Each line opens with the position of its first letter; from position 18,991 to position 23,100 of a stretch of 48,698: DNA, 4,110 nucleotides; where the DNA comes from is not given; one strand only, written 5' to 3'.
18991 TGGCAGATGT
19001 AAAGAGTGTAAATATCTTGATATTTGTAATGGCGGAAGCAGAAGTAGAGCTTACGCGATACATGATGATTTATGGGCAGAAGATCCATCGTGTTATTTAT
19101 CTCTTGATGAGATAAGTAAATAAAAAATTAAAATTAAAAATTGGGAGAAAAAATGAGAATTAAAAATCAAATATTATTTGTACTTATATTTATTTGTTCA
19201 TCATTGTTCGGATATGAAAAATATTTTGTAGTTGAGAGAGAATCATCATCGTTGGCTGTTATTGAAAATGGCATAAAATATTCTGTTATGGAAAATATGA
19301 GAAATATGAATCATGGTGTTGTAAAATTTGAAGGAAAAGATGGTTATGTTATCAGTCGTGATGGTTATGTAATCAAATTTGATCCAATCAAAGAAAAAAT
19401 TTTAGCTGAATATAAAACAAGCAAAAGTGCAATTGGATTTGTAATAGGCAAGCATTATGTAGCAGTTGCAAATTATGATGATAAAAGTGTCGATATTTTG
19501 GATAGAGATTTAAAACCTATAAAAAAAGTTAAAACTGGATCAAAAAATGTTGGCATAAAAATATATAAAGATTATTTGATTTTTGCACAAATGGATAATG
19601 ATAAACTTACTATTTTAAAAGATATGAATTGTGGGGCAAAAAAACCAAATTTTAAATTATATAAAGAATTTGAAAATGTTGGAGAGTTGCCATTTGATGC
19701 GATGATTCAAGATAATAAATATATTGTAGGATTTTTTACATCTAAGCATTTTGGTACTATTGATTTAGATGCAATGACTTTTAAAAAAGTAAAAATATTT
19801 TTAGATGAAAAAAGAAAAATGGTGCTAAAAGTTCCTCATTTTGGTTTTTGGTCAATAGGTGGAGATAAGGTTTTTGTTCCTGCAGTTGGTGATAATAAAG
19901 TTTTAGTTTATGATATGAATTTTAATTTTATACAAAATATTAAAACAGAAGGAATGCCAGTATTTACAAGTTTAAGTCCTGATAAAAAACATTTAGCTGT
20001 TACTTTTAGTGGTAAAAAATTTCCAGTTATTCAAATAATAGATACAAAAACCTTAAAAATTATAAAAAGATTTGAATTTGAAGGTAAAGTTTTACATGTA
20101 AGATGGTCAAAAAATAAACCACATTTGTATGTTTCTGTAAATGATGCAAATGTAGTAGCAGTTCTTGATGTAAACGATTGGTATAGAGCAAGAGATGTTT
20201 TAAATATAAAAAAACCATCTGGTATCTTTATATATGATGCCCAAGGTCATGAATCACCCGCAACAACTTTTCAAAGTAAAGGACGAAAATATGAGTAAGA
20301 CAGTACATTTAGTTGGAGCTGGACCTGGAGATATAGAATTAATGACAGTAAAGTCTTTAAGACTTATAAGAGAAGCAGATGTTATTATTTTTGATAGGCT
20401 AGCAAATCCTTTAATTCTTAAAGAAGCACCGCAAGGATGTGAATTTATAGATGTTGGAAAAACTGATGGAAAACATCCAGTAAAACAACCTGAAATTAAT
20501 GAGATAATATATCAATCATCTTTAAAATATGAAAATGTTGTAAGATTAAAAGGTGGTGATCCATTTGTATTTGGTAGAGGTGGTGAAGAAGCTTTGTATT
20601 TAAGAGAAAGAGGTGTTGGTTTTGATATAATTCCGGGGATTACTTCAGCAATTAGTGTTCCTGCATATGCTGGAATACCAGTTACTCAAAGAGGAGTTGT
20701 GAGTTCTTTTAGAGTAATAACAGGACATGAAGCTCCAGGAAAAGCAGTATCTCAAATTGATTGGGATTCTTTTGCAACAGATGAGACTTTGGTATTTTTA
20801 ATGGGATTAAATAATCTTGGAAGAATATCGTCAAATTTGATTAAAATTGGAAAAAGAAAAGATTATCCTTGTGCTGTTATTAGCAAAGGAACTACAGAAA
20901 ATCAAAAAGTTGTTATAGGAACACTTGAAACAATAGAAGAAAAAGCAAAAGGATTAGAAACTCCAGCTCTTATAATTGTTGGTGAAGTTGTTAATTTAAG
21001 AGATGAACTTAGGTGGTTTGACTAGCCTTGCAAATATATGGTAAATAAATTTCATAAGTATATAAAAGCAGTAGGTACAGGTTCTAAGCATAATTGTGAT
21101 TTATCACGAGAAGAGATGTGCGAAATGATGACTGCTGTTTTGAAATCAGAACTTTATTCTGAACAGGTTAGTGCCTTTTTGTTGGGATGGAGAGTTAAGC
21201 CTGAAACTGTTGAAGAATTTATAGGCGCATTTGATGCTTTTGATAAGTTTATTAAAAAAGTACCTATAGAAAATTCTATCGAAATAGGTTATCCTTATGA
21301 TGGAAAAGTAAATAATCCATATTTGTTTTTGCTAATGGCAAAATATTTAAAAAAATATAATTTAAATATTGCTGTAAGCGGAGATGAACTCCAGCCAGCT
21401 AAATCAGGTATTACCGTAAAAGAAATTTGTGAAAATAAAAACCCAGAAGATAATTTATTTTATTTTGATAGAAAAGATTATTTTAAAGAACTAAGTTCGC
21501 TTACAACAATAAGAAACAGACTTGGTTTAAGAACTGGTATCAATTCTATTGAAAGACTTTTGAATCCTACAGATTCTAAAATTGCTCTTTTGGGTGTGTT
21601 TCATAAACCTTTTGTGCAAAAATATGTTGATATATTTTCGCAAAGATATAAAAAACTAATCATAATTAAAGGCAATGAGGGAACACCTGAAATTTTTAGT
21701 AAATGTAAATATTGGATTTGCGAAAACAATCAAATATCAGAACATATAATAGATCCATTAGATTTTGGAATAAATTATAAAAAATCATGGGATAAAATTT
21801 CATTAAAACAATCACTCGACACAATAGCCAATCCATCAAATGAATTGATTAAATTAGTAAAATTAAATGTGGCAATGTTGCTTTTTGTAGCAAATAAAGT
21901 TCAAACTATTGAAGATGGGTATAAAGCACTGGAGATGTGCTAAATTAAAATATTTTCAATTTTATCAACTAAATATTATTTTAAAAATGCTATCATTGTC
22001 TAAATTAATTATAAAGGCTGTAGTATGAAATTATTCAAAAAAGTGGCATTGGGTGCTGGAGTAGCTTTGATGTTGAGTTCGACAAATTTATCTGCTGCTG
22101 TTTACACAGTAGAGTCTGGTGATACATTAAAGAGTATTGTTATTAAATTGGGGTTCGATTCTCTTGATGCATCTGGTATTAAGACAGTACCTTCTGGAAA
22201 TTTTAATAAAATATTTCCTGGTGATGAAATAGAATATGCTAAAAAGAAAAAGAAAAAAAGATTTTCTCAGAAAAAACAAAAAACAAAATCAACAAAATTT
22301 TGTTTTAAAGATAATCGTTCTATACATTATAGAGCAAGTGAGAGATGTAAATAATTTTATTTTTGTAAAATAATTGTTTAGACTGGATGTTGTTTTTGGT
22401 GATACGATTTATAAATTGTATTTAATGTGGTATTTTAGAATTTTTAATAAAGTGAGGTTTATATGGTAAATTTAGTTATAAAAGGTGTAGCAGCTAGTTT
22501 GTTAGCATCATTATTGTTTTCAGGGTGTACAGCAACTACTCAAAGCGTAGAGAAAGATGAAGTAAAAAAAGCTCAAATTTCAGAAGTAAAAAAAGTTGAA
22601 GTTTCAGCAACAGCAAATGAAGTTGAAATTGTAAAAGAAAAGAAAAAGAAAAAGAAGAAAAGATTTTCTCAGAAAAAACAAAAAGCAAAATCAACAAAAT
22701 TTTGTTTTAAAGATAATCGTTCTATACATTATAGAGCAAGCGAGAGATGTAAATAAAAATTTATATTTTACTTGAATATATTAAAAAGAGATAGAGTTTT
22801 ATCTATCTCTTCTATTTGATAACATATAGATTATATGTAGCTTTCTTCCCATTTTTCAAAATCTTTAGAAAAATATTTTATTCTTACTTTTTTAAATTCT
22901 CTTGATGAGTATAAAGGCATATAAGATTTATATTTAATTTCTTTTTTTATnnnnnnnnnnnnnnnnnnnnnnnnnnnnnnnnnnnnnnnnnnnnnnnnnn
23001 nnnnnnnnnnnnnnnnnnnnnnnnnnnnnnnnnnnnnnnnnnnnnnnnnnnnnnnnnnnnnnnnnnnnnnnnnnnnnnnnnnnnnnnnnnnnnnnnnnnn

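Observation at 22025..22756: Two adjacent secreted proteins with different anchors but one near-identical basic Cys-loop tail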

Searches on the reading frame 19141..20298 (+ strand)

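Call 11: search_protein_families(library=ncbifam, proteins=[window:19141-20298:+], max_evalue=0.01)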
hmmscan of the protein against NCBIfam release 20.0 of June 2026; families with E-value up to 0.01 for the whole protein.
window:19141-20298:+ (385 aa): 3 families
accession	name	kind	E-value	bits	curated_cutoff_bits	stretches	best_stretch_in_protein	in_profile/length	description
TIGR03866.1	PQQ_ABC_repeats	subfamily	2.3e-08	33.5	287.3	1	242-349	11-117/310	PQQ-dependent catabolism-associated beta-propeller protein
NF052340.1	hydrazine_beta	equivalog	5.6e-06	25.7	560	1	263-363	22-123/372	hydrazine synthase subunit beta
NF050136.1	PGL_lacton_Staph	exception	0.0031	16.6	500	0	303-366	228-291/341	6-phosphogluconolactonase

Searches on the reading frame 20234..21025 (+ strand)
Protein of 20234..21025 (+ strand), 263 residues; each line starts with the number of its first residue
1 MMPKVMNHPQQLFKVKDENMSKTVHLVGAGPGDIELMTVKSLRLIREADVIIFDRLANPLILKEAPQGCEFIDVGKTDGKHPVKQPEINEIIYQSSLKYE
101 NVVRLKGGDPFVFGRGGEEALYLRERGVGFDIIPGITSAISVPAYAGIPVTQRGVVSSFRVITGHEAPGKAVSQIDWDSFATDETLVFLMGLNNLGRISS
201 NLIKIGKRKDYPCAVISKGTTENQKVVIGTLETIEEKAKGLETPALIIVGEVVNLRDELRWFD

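Call 5: search_protein_families(library=pfam, proteins=[window:20234-21025:+], max_evalue=1)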
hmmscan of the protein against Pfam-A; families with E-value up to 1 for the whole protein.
window:20234-21025:+ (263 aa): 1 family
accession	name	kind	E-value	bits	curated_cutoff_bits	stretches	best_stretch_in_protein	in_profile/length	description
PF00590.25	TP_methylase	-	5.2e-49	167.5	27.8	1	23-234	1-211/212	Tetrapyrrole (Corrin/Porphyrin) Methylases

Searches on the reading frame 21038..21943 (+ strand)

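Call 5: search_protein_families(library=pfam, proteins=[window:21038-21943:+], max_evalue=1)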
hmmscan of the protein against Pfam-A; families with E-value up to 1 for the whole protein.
window:21038-21943:+ (301 aa): 3 families
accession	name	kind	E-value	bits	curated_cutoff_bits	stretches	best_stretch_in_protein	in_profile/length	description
PF00591.27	Glycos_transf_3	-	3.6e-11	43.6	27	1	147-298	83-243/253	Glycosyl transferase family, a/b domain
PF02885.22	Glycos_trans_3N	-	7.3e-10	38.9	26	1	8-68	3-59/63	Glycosyl transferase family, helical bundle domain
PF18618.6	HP0268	-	0.015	16.1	25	1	116-170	8-63/80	HP0268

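Call 11: search_protein_families(library=ncbifam, proteins=[window:21038-21943:+], max_evalue=0.01)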
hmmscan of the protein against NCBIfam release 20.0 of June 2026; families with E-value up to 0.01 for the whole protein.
window:21038-21943:+ (301 aa): 7 families
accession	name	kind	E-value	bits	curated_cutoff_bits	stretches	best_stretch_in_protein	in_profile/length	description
NF006564.0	PRK09071.1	equivalog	4e-33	114.8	257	1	3-289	11-313/335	glycosyl transferase family protein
NF005635.0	PRK07394.1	equivalog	1.4e-32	113.3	287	2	1-131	1-135/348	hypothetical protein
TIGR01245.1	trpD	equivalog_domain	1.3e-25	90.4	199.05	2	141-297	144-310/330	anthranilate phosphoribosyltransferase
NF006005.0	PRK08136.1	equivalog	3.5e-22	79.1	185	1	5-216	3-231/314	DNA-binding protein YbiB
NF011201.0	PRK14607.1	equivalog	5e-18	65.1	670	2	141-297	341-507/534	bifunctional anthranilate synthase component II/anthranilate phosphoribosyltransferase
NF007073.0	PRK09522.1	equivalog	3.9e-05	22.8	738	0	22-68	213-259/531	bifunctional anthranilate synthase glutamate amidotransferase component TrpG/anthranilate phosphoribosyltransferase TrpD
NF011772.0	PRK15231.1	exception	0.0061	16.3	314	0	58-147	51-133/150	SEF18 fimbria major subunit SefD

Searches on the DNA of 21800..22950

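Call 63: search_rna_families(source=window, start=21800, end=22950, threshold=evalue, max_evalue=1)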
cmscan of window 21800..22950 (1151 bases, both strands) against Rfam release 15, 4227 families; matches with E-value up to 1: 0.
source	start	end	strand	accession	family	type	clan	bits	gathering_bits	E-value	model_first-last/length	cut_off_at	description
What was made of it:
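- There is no Rfam match (call 63).
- Tried and rejected: Rfam found nothing (call 63).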
